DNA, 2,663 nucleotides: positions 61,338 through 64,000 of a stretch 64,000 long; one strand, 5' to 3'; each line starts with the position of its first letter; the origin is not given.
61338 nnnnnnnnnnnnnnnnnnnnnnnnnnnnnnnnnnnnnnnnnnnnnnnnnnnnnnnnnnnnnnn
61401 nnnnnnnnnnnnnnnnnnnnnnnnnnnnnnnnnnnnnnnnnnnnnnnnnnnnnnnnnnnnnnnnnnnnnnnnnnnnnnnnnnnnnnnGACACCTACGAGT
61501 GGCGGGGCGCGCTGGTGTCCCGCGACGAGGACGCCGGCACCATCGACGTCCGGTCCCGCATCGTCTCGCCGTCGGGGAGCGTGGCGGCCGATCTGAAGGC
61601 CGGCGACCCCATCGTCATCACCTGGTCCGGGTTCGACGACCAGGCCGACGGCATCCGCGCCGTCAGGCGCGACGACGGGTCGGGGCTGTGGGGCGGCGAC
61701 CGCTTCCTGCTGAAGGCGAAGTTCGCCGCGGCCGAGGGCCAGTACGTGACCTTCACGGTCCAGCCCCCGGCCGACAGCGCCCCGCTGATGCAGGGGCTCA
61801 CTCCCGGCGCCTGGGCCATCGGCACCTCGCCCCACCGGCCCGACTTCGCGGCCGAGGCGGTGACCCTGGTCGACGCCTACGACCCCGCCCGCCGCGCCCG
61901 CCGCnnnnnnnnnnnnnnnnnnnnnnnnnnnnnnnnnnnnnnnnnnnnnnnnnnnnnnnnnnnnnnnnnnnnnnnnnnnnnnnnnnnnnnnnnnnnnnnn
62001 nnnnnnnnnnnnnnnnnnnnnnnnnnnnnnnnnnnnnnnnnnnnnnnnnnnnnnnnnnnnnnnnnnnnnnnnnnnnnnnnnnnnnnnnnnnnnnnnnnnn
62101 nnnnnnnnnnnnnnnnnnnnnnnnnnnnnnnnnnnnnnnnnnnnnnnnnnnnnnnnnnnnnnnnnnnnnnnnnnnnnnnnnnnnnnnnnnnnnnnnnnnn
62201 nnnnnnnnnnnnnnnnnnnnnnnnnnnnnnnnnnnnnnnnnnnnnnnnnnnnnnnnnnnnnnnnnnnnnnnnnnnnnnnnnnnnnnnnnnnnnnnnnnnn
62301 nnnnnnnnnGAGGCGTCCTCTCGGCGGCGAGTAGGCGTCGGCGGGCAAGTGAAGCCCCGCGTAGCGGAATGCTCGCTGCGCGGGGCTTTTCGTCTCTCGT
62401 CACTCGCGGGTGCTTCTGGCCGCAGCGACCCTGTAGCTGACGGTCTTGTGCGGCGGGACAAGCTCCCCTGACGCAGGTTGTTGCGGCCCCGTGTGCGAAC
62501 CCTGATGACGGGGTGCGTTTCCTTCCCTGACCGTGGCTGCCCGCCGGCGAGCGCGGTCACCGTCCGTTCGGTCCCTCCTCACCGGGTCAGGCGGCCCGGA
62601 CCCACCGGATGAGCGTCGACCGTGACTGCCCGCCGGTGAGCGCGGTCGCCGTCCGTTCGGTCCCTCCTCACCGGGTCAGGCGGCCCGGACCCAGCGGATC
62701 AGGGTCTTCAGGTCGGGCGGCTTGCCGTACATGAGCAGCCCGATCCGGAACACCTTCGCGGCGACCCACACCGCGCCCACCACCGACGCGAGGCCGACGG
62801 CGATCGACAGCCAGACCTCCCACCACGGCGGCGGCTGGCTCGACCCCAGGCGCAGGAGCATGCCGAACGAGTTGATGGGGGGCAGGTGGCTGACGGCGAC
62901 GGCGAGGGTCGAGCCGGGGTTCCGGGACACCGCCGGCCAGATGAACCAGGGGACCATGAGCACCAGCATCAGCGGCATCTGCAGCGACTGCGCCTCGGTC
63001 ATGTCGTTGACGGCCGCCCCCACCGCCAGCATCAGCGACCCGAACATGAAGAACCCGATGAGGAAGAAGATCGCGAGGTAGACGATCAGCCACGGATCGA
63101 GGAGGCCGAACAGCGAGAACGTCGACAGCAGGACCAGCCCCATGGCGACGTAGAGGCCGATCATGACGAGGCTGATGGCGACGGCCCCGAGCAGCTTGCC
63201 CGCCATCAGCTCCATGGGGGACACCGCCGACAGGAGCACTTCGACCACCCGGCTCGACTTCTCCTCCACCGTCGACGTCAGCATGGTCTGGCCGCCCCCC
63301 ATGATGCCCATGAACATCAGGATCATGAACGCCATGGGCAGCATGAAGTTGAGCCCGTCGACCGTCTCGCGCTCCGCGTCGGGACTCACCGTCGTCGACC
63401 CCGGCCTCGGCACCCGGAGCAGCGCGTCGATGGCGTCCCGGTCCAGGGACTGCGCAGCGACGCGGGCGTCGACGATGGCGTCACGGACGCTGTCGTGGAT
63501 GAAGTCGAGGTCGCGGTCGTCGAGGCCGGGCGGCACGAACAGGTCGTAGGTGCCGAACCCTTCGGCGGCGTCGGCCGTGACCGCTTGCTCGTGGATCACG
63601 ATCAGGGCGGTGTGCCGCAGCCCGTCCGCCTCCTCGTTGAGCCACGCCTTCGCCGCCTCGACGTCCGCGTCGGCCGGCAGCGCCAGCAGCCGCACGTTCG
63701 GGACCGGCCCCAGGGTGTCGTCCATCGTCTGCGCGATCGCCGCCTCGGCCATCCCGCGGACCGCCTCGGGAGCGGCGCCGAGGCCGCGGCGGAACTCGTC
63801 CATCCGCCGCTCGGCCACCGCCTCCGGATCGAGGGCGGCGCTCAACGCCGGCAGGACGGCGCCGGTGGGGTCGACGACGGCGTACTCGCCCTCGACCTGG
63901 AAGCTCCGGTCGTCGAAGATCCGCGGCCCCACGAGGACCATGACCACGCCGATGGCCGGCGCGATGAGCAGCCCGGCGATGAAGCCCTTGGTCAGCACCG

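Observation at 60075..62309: Secreted protein built from five tandem copies of an unrecognised ~140-aa module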

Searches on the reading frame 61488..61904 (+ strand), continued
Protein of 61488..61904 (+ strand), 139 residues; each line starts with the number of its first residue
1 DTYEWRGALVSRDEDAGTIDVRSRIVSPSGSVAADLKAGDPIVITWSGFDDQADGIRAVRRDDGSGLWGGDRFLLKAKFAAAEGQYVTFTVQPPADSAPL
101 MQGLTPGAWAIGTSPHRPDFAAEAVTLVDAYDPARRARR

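Call 77: find_encoding_contigs(protein=P0309, flank=5000, max_places=1)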
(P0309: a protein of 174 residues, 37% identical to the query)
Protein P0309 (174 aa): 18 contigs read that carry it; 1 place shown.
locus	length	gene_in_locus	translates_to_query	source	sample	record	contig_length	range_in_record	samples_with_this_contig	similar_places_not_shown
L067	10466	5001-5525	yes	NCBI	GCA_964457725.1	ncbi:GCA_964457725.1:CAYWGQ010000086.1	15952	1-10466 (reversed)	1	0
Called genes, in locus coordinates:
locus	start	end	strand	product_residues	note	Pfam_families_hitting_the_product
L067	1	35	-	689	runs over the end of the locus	PF00672:HAMP, PF08448:PAS_4 (weak), PF00512:HisKA, PF02518:HATPase_c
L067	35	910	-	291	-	PF00528:BPD_transp_1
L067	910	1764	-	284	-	PF00528:BPD_transp_1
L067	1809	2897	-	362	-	PF13531:SBP_bac_11, PF01547:SBP_bac_1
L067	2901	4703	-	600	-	PF00005:ABC_tran, PF13304:AAA_21 (faint), PF17850:CysA_C_terminal (faint), PF08402:TOBE_2 (faint)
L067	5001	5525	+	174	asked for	-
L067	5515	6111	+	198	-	-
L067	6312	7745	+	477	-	PF00083:Sugar_tr (weak), PF06609:TRI12 (weak), PF07690:MFS_1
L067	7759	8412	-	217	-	PF13505:OMP_b-brl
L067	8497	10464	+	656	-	?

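Call 78: find_encoding_contigs(protein=P0294, flank=5000, max_places=1)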
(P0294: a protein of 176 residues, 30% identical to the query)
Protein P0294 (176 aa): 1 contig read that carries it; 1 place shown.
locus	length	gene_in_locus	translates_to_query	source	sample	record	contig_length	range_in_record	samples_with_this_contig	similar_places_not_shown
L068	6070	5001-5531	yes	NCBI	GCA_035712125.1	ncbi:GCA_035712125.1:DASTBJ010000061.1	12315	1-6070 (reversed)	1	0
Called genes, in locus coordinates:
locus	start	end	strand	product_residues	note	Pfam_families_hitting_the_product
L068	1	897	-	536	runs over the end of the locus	-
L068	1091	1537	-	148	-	PF00011:HSP20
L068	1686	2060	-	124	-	-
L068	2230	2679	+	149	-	PF00011:HSP20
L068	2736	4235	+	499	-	PF00089:Trypsin, PF13365:Trypsin_2, PF00595:PDZ, PF13180:PDZ_2, PF17820:PDZ_6, PF00595:PDZ, PF13180:PDZ_2, PF17820:PDZ_6, +2 more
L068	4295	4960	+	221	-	-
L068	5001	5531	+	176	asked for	-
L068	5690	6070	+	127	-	?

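Call 93: list_cluster_members(proteins=[P0283, P0284, P0289, P0290, P0309, P0324, P0099, P0320, P0006, P0043])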
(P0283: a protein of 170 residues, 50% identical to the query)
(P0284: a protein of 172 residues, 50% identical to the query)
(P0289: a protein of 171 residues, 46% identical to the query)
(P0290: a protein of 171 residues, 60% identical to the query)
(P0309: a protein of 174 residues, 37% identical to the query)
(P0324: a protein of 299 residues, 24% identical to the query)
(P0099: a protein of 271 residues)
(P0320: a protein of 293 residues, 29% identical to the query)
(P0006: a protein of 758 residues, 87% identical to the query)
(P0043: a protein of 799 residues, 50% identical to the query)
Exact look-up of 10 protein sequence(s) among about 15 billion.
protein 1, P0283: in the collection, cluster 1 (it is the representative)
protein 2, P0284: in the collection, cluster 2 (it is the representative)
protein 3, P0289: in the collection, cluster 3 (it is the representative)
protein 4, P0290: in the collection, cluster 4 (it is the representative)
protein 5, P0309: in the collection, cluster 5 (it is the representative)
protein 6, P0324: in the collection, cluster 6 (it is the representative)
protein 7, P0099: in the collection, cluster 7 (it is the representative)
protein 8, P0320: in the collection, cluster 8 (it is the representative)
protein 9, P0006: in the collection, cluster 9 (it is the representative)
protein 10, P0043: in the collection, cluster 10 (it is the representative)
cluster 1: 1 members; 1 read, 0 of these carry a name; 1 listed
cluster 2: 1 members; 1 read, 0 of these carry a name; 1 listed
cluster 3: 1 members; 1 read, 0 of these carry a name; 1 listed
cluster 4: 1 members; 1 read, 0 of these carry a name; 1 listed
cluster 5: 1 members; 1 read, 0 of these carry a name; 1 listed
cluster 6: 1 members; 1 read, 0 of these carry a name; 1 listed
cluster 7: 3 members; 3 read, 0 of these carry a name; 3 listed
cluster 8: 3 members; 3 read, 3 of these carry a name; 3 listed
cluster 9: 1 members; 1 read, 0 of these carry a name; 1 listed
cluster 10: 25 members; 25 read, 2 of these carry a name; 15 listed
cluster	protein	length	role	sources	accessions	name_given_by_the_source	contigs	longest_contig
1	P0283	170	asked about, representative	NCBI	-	-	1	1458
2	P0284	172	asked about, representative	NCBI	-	-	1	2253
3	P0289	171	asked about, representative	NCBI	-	-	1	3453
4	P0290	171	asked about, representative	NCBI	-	-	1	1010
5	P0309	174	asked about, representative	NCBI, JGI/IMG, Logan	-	-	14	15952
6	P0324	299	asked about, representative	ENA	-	-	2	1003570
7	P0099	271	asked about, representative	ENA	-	-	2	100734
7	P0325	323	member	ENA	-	-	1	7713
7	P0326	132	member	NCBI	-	-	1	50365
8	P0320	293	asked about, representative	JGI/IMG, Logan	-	hypothetical protein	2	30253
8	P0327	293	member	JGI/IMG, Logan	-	hypothetical protein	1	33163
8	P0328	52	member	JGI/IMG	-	hypothetical protein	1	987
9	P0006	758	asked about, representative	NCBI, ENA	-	-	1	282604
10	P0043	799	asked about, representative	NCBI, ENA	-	-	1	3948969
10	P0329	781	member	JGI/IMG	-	hypothetical protein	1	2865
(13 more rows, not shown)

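Call 95: find_related_loci(query=P0309, collection=genome_contigs, flank=3000)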
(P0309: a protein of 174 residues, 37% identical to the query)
Query P0309 (174 aa) in genome_contigs; peptide patterns used: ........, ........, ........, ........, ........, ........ (x = any residue, [..] = any of these).
427 stretches matched a pattern; 1 encode a relative of the query (tblastn E <= 1e-3); 1 distinct loci.
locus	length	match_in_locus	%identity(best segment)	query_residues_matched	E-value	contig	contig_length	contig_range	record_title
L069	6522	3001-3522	100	1-174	4e-115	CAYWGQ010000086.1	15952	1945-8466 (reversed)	MAG TPA_asm: uncultured Gammaproteobacteria bacterium isolate SRP268622_co1_30 genome assembly, contig: NODE_8241_length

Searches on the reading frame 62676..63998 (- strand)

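Call 24: search_protein_families(library=pfam, proteins=[window:62676-63998:-], max_evalue=0.001)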
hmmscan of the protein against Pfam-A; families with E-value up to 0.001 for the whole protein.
window:62676-63998:- (440 aa): 3 families
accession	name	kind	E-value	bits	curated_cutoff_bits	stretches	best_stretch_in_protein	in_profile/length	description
PF12698.13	ABC2_membrane_3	-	4.5e-28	98.8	31.6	1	217-414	162-346/347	ABC-2 family transporter protein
PF12679.13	ABC2_membrane_2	-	3e-07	30.4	27.2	1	179-357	72-205/283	ABC-2 family transporter protein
PF01061.29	ABC2_membrane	-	1.6e-05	25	26.9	1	218-348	51-174/211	ABC-2 type transporter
